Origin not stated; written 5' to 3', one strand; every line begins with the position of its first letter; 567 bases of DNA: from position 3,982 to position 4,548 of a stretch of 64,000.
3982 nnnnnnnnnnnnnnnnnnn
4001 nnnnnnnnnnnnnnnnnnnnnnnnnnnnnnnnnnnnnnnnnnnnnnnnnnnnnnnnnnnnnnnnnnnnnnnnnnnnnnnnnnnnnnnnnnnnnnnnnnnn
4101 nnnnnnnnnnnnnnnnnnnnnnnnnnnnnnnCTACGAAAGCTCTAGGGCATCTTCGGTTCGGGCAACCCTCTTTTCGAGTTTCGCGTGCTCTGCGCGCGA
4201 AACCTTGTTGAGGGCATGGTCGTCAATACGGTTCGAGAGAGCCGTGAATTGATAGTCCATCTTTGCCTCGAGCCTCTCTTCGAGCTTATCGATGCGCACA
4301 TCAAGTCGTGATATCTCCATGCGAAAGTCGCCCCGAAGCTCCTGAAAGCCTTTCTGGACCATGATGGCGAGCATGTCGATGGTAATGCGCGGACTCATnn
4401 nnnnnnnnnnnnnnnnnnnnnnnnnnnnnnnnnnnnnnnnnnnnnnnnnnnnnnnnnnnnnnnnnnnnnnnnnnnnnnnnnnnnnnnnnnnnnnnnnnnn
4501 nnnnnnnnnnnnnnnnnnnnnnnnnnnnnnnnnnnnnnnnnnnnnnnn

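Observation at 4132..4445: Duplicated small coiled-coil gene family with nucleotide-conserved 5' end and perfect 11-bp inverted-repeat 'operator'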

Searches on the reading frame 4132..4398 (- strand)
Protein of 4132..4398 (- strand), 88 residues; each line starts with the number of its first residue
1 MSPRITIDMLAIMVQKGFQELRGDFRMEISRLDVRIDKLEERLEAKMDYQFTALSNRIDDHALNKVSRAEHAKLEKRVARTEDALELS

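Call 10: search_protein_families(library=pfam, proteins=[window:4132-4398:-], max_evalue=1)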
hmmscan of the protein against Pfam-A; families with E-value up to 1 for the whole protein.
window:4132-4398:- (88 aa): 3 families
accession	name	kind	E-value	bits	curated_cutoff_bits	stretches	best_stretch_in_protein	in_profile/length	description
PF16326.10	ABC_tran_CTD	-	0.11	13.2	32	0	28-48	9-39/69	ABC transporter C-terminal domain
PF16526.10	CLZ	-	0.23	12.3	26.7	0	56-86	13-41/71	C-terminal leucine zipper domain of cyclic nucleotide-gated channels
PF06305.16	LapA_dom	-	0.44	10.9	28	0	26-44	46-64/64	Lipopolysaccharide assembly protein A domain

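Call 11: search_protein_families(library=ncbifam, proteins=[window:4132-4398:-], max_evalue=1)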
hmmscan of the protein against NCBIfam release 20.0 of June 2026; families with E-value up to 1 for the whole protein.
window:4132-4398:- (88 aa): 4 families
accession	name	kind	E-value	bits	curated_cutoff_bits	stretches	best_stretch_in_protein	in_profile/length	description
NF033921.0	por_somb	subfamily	0.0075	15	100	1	18-53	80-115/485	iron uptake porin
NF007424.1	PRK09967.1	equivalog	0.018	15.1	155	1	5-66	26-86/160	OmpA family protein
NF008244.0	PRK11020.1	equivalog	0.071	13.6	110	1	13-78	26-91/120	YibL family ribosome-associated protein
NF048001.1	GTP_morpho_1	equivalog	0.13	12.1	50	1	50-86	7-41/70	GTA head formation protein, RCAP_rcc01685 family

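Call 13: find_homologous_proteins(query=window:4132-4398:-, max_evalue=0.001)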
Query window:4132-4398:- (88 aa): 1 proteins with E <= 0.001 among 2 candidates.
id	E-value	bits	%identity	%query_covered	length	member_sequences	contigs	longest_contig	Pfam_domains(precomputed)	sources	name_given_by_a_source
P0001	4.7e-47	174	99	100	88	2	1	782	-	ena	-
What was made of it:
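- Tried and rejected: It found only A itself (call 13).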

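Call 28: search_protein_representatives(alignment_id=A2)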
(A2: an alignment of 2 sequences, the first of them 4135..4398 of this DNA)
Query: 2 sequences, 99 profile positions. Proteins with E-value up to 0.001 (for the whole library): 138; up to 1e-10: 5; up to 1e-30: 2. The best 138 are listed.
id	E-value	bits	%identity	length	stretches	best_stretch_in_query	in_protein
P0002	2.6e-45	168.9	-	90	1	1-98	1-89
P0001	7.0e-43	161.0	-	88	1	1-99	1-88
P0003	9.6e-19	83.6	-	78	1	9-95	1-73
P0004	1.6e-14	70.1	-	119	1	6-94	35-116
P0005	2.2e-14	69.6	-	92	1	5-96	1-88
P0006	1.1e-09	54.6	-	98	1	41-94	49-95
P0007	4.0e-09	52.8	-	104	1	3-94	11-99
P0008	5.8e-09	52.3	-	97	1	5-94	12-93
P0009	7.0e-09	52.0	-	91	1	4-93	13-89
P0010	1.9e-08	50.6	-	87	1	5-93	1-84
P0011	2.5e-08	50.2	-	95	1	2-94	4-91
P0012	2.5e-08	50.2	-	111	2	38-94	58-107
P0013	3.5e-08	49.7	-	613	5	42-92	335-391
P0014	3.8e-08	49.6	-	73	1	4-64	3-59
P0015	5.9e-08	49.0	-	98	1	2-93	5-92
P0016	9.5e-08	48.4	-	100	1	6-95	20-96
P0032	2.0e-06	44.2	-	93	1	6-89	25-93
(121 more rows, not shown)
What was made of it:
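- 4132..4398 (-): Gene A: an 88-aa coiled-coil protein of an unannotated Patescibacteria family. Family signature: N-terminal [KR][IV]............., then .............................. Family profile search found 138 cluster representatives at E<=1e-3 (call 28).
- Tried and rejected: The exhaustive profile search was needed (call 28).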

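Call 32: search_protein_families(library=pfam, alignment_id=A3, max_evalue=0.01)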
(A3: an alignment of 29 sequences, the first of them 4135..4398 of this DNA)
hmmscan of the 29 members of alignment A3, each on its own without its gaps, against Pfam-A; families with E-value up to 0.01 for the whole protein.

A. member 1, window:4135-4398:- (88 aa): 0 families

B. families by the number of members that match (of 29 scanned): 44 families (the first 25 are shown)
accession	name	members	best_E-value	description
PF06825.17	HSBP1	11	2.5e-05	Heat shock factor binding protein 1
PF23991.1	DUF7310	9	4.3e-06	Coiled-coil region of unknown function (DUF7310)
PF07889.17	DUF1664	6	0.00026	Protein of unknown function (DUF1664)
PF04513.17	Baculo_PEP_C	6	0.00059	Baculovirus polyhedron envelope protein, PEP, C terminus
PF16526.10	CLZ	5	5.2e-05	C-terminal leucine zipper domain of cyclic nucleotide-gated channels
PF10779.14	XhlA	4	3.3e-05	Haemolysin XhlA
PF16326.10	ABC_tran_CTD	4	0.0013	ABC transporter C-terminal domain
PF05377.16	FlaC_arch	3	0.00031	Flagella accessory protein C (FlaC)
PF05531.17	NPV_P10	2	0.00044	Nucleopolyhedrovirus P10 protein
PF00261.25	Tropomyosin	2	0.00057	Tropomyosin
PF24611.2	Spectrin_Anc-1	2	0.00093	Nuclear anchorage protein 1, spectrin-like repeat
PF21037.2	CCDC138_cc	2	0.0026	Coiled-coil-domain-containing protein 138, coiled-coil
PF10805.13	DUF2730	1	0.00021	Protein of unknown function (DUF2730)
PF08946.15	Osmo_CC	1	0.00027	Osmosensory transporter coiled coil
PF19111.5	DUF5798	1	0.00043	Family of unknown function (DUF5798)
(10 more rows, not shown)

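Call 36: find_related_loci(query=A5, collection=genome_contigs, flank=3000)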
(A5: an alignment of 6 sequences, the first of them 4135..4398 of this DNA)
Query A5 (88 aa) in genome_contigs; peptide patterns used: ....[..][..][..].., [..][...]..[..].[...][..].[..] (x = any residue, [..] = any of these).
43 stretches matched a pattern; 11 encode a relative of the query (tblastn E <= 1e-3); 11 distinct loci.
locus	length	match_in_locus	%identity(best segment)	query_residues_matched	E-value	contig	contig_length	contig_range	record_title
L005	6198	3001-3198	48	4-72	2e-13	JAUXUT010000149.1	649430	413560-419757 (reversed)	MAG: bacterium isolate C15_concoct.bin.159_sub C15_k141_471755, whole genome shotgun sequence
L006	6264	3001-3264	36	4-87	1e-11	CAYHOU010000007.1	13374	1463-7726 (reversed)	MAG TPA_asm: uncultured Candidatus Saccharibacteria bacterium isolate ERP119705_co15_3 genome assembly, contig: NODE_519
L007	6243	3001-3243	44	8-82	5e-11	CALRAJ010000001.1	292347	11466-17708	MAG: Candidatus Taylorbacteria bacterium isolate CH-Oct18-75 genome assembly, contig: CH-Oct18-C13, whole genome shotgun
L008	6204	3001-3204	44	14-85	2e-10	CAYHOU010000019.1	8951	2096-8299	MAG TPA_asm: uncultured Candidatus Saccharibacteria bacterium isolate ERP119705_co15_3 genome assembly, contig: NODE_946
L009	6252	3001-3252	37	10-87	2e-10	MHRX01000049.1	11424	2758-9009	MAG: Candidatus Taylorbacteria bacterium RIFCSPLOWO2_01_FULL_45_15b rifcsplowo2_01_scaffold_56875, whole genome shotgun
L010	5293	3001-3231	36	4-87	6e-10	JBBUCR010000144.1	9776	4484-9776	MAG: Patescibacteria group bacterium isolate H52-bin043_1 H52_bin043_1_000000000144, whole genome shotgun sequence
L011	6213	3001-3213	35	14-88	2e-8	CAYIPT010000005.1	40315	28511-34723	MAG TPA_asm: uncultured Candidatus Saccharibacteria bacterium isolate ERP119705_co3_333 genome assembly, contig: NODE_96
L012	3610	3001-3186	40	32-87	4e-8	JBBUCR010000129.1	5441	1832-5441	MAG: Patescibacteria group bacterium isolate H52-bin043_1 H52_bin043_1_000000000129, whole genome shotgun sequence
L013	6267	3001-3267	33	5-82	1e-7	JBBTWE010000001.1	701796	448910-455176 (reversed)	MAG: Patescibacteria group bacterium isolate H43-bin012_1 H43_bin012_1_000000000001, whole genome shotgun sequence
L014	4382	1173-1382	30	7-88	2e-6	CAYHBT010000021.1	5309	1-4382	MAG TPA_asm: uncultured Candidatus Saccharibacteria bacterium isolate ERP119702_co2_98 genome assembly, contig: NODE_129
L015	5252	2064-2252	29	7-88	5e-6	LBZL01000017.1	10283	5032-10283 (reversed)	MAG: Candidatus Nomurabacteria bacterium GW2011_GWB1_40_7 UU13_C0017, whole genome shotgun sequence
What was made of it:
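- Closest known: Small coiled-coil families XhlA. Different: Every genome-collection locus recovered (call 36) and every source name seen is Patescibacteria or an unclassified MAG.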

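Call 40: find_homologous_proteins(query=A4, max_evalue=0.001)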
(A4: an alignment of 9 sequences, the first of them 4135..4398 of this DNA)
Query A4 (9 sequences) (88 aa, profile of the alignment): 154 proteins with E <= 0.001 among 7686 candidates; the best 120 are listed.
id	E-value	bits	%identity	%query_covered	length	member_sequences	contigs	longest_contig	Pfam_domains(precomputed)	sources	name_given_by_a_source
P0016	6.5e-30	121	41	93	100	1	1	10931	-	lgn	-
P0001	2.4e-29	119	99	100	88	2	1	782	-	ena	-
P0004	2.9e-29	119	45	91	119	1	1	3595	-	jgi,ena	-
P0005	6.9e-29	118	44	95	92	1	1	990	-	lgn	-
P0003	6.6e-28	115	46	91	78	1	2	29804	-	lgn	-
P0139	5.0e-27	112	52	94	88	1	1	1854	-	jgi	jgi:BMFP domain-containing protein YqiC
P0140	7.4e-27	111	57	91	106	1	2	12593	-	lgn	-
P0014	9.8e-25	104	47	80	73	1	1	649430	-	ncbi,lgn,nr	ncbi:MAG: hypothetical protein Q8L64_05715 [bacterium]|nr:hypothetical protein [bacterium]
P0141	1.0e-24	104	48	97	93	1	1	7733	-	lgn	-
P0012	1.3e-22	98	42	86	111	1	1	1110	-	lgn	-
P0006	2.5e-22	97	45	91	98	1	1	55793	-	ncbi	-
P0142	3.7e-20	90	50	91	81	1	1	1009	-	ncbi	-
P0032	1.6e-19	88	46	82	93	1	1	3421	-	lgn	-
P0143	1.7e-19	88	43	94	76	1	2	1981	-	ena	-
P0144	2.1e-18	84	33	95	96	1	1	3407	-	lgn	-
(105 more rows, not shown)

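Call 42: find_encoding_contigs(protein=P0140, flank=3000, max_places=4)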
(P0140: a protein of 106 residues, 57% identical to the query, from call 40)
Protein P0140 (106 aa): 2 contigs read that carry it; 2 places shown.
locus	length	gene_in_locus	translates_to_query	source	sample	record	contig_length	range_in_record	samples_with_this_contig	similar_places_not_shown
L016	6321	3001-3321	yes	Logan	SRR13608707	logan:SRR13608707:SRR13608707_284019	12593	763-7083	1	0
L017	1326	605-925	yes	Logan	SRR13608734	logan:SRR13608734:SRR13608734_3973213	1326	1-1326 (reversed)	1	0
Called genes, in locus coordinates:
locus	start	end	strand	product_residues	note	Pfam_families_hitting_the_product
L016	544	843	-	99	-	PF00076:RRM_1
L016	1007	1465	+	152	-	-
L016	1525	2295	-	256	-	PF01509:TruB_N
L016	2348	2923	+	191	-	PF13482:RNase_H_2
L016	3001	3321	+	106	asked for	-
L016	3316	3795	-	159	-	PF00578:AhpC-TSA, PF08534:Redoxin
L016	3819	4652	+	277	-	PF18400:Thioredoxin_12 (faint), PF13462:Thioredoxin_4, PF01323:DSBA (weak)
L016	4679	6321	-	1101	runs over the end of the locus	PF00580:UvrD-helicase, PF13245:AAA_19, PF13538:UvrD_C_2 (faint), PF13361:UvrD_C, PF12705:PDDEXK_1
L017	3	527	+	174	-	?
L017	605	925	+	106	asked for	-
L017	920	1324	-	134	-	?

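Call 43: find_encoding_contigs(protein=P0003, flank=3000, max_places=4)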
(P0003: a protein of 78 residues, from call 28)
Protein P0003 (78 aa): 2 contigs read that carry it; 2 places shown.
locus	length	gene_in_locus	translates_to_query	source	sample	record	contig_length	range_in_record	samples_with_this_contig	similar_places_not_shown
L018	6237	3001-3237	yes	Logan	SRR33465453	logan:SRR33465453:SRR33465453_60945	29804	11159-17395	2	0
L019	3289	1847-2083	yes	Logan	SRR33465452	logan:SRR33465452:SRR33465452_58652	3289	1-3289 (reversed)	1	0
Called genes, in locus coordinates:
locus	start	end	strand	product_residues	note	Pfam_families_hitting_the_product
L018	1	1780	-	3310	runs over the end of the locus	PF13884:Peptidase_S74 (weak)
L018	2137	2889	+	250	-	PF01479:S4, PF01728:FtsJ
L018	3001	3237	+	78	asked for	-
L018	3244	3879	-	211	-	PF04279:IspA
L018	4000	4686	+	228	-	PF00406:ADK (faint), PF13207:AAA_17 (weak)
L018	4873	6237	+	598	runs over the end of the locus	PF00009:GTP_EFTU, PF01926:MMR_HSR1, PF22042:EF-G_D2, PF03144:GTP_EFTU_D2, PF00679:EFG_C, PF21018:BipA_C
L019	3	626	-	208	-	?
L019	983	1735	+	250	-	PF01479:S4, PF01728:FtsJ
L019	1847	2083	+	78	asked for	-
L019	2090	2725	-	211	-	PF04279:IspA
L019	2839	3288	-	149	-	?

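Call 51: find_encoding_contigs(protein=P0141, flank=3000, max_places=2)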
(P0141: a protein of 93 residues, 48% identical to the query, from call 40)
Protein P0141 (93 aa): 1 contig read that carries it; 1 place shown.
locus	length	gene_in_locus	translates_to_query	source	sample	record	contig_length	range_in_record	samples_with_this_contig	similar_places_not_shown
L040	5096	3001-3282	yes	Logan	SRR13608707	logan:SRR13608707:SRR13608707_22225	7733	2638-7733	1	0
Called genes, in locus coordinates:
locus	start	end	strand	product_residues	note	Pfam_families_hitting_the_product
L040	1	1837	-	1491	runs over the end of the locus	?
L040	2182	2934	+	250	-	PF01479:S4, PF01728:FtsJ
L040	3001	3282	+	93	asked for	-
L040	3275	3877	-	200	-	PF04279:IspA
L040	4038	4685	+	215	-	PF00406:ADK (weak), PF13207:AAA_17 (weak)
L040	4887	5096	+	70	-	?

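Call 52: find_encoding_contigs(protein=P0139, flank=3000, max_places=2)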
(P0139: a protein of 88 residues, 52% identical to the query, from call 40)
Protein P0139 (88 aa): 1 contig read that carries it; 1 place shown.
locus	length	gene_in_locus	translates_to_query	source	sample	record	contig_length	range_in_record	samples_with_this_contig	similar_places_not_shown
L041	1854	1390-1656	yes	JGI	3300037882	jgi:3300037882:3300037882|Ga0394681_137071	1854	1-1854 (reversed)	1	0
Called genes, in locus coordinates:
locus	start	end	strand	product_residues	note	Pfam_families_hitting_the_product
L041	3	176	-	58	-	?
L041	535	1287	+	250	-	PF01479:S4, PF01728:FtsJ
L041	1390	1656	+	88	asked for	-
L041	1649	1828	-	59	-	-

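Call 53: find_encoding_contigs(protein=P0016, flank=3000, max_places=2)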
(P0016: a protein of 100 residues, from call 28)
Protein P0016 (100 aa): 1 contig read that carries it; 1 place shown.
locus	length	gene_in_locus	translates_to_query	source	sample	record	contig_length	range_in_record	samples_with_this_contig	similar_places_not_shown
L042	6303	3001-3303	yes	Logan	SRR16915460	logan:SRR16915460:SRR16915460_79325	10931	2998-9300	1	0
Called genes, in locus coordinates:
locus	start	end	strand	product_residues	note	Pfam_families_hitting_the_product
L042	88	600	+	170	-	-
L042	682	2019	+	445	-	PF00479:G6PD_N, PF02781:G6PD_C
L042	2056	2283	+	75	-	-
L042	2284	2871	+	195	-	PF02525:Flavodoxin_2, PF03358:FMN_red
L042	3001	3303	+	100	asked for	-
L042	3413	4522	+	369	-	PF01926:MMR_HSR1, PF02421:FeoB_N, PF06071:YchF-GTPase_C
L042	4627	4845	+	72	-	PF04070:DUF378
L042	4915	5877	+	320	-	PF18920:DUF5671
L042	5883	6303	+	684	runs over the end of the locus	?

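Call 54: find_encoding_contigs(protein=P0006, flank=3000, max_places=2)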
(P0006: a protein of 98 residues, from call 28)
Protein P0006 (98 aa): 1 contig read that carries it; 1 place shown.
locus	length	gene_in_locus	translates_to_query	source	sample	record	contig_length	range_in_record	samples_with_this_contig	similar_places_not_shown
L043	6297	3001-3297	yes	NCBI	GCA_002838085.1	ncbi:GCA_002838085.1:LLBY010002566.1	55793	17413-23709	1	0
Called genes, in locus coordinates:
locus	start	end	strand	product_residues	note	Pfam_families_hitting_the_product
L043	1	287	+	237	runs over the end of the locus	-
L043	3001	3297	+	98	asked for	-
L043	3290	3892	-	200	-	PF04279:IspA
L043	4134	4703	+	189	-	PF00406:ADK (weak), PF13207:AAA_17 (weak)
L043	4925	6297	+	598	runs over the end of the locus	PF00009:GTP_EFTU, PF01926:MMR_HSR1, PF22042:EF-G_D2, PF03144:GTP_EFTU_D2, PF00679:EFG_C, PF21018:BipA_C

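Call 63: find_encoding_contigs(protein=P0006, flank=10000, max_places=1)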
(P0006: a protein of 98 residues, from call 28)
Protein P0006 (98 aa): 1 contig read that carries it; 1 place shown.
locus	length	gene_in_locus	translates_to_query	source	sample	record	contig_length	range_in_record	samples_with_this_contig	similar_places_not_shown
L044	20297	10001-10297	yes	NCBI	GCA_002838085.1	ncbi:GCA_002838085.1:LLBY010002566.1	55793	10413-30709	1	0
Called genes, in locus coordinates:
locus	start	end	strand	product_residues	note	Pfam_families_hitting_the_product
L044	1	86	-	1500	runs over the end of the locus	PF13884:Peptidase_S74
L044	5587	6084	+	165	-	-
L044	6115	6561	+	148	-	-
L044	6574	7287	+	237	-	-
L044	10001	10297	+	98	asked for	-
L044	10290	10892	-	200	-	PF04279:IspA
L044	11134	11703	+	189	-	PF00406:ADK (weak), PF13207:AAA_17 (weak)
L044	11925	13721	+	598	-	PF00009:GTP_EFTU, PF01926:MMR_HSR1, PF22042:EF-G_D2, PF03144:GTP_EFTU_D2, PF00679:EFG_C, PF21018:BipA_C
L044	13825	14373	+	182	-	PF10805:DUF2730 (faint), PF27742:CTXL_M (faint), PF01519:DUF16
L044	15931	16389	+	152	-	-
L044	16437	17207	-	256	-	PF01509:TruB_N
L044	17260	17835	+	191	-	PF13482:RNase_H_2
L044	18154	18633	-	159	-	PF00578:AhpC-TSA, PF08534:Redoxin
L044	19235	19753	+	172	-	PF13462:Thioredoxin_4, PF01323:DSBA (weak)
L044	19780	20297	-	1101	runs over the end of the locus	PF00580:UvrD-helicase, PF13245:AAA_19, PF00580:UvrD-helicase, PF13538:UvrD_C_2 (faint), PF13361:UvrD_C, PF12705:PDDEXK_1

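Call 65: predict_structure(alignment_id=A3)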
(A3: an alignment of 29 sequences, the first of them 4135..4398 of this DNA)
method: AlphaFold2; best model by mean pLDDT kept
length: 88 residues; sequences in the alignment: 29
mean_pLDDT: 90.7   pTM: 0.46
mean pLDDT of the five models: 90.7, 89.8, 89.3, 87.0, 86.8
residues with pLDDT >= 90: 64; 70-90: 22; 50-70: 2; < 50: 0
segments of 3 or more residues with pLDDT < 50: none
pLDDT, mean of each block of 10 residues (from residue 1): 86 96 95 95 94 89 79 92 90
secondary structure, 60 per line:
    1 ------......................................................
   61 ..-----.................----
elements in order: H7-62 H68-84
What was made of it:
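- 4132..4398 (-): AF2 model: helix 7-62, turn, helix 68-84, pLDDT 90.7 (call 65).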
